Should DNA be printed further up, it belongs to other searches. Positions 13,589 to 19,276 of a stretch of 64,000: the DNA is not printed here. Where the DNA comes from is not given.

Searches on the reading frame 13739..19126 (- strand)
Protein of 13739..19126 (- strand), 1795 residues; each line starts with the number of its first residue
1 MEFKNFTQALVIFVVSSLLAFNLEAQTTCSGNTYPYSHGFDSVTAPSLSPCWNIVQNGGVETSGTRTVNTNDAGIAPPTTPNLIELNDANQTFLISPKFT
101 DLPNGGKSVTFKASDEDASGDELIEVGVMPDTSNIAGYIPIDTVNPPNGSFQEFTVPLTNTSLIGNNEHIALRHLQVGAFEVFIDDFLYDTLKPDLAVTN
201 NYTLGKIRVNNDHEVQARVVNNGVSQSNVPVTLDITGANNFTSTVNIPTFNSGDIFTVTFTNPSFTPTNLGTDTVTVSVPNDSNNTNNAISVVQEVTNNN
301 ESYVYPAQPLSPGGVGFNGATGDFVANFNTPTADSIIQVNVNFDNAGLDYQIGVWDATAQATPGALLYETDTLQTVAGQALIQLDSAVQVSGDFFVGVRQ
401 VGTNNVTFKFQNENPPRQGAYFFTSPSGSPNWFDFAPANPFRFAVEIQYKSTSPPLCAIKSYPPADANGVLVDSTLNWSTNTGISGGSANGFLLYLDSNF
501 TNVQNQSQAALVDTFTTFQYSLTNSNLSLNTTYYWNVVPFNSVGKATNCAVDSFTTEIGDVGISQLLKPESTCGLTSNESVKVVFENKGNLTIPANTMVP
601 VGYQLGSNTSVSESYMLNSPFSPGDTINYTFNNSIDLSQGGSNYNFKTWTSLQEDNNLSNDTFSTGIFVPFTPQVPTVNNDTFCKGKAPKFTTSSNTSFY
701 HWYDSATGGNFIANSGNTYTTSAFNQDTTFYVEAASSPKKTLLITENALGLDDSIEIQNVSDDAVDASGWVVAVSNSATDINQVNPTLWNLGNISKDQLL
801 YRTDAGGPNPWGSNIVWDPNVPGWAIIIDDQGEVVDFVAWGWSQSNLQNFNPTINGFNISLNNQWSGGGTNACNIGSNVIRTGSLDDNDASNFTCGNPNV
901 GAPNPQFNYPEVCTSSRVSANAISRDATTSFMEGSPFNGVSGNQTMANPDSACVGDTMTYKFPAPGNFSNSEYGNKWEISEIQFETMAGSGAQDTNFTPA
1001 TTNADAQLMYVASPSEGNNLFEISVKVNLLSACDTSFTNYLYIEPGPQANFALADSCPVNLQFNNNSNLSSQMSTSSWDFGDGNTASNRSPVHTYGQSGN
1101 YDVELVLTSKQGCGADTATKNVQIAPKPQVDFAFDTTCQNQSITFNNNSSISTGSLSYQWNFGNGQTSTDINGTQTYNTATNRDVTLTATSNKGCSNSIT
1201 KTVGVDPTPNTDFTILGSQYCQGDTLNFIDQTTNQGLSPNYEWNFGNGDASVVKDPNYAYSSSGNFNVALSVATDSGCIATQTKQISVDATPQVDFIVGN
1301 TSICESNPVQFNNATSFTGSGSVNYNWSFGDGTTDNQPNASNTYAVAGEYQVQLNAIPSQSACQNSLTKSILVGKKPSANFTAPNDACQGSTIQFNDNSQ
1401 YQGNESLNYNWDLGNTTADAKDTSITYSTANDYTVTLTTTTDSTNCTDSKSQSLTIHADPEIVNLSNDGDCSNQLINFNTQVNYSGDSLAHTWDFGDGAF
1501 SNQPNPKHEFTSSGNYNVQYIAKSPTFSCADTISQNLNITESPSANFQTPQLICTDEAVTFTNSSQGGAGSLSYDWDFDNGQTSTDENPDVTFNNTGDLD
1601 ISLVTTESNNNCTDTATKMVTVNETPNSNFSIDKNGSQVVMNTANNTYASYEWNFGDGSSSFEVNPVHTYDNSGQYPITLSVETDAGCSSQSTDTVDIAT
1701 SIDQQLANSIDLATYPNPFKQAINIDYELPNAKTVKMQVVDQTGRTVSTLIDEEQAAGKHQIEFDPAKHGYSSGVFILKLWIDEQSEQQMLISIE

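Call 35: search_protein_families(library=pfam, proteins=[window:13739-19126:-], max_evalue=0.01)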
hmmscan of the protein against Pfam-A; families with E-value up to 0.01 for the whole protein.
window:13739-19126:- (1795 aa): 6 families
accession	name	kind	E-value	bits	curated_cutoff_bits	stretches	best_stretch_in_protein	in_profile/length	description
PF18911.6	PKD_4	-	1.9e-97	319.9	27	8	1644-1697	30-84/85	PKD domain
PF00801.26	PKD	-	3e-49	165.4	23.5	7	1307-1366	15-75/80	PKD domain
PF19081.6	Ig_7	-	1.8e-12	47.8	27.3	1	673-736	1-66/84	Ig-like domain CHU_C associated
PF18962.6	Por_Secre_tail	-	1.1e-06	29.2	27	1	1715-1788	2-70/75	Secretion system C-terminal sorting domain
PF08329.16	ChitinaseA_N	-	4.8e-05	23.5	21.2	0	1247-1291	66-110/133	Chitinase A, N-terminal domain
PF13860.13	FlgD_ig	-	0.00065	20.1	27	0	1722-1766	11-56/79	FlgD Ig-like domain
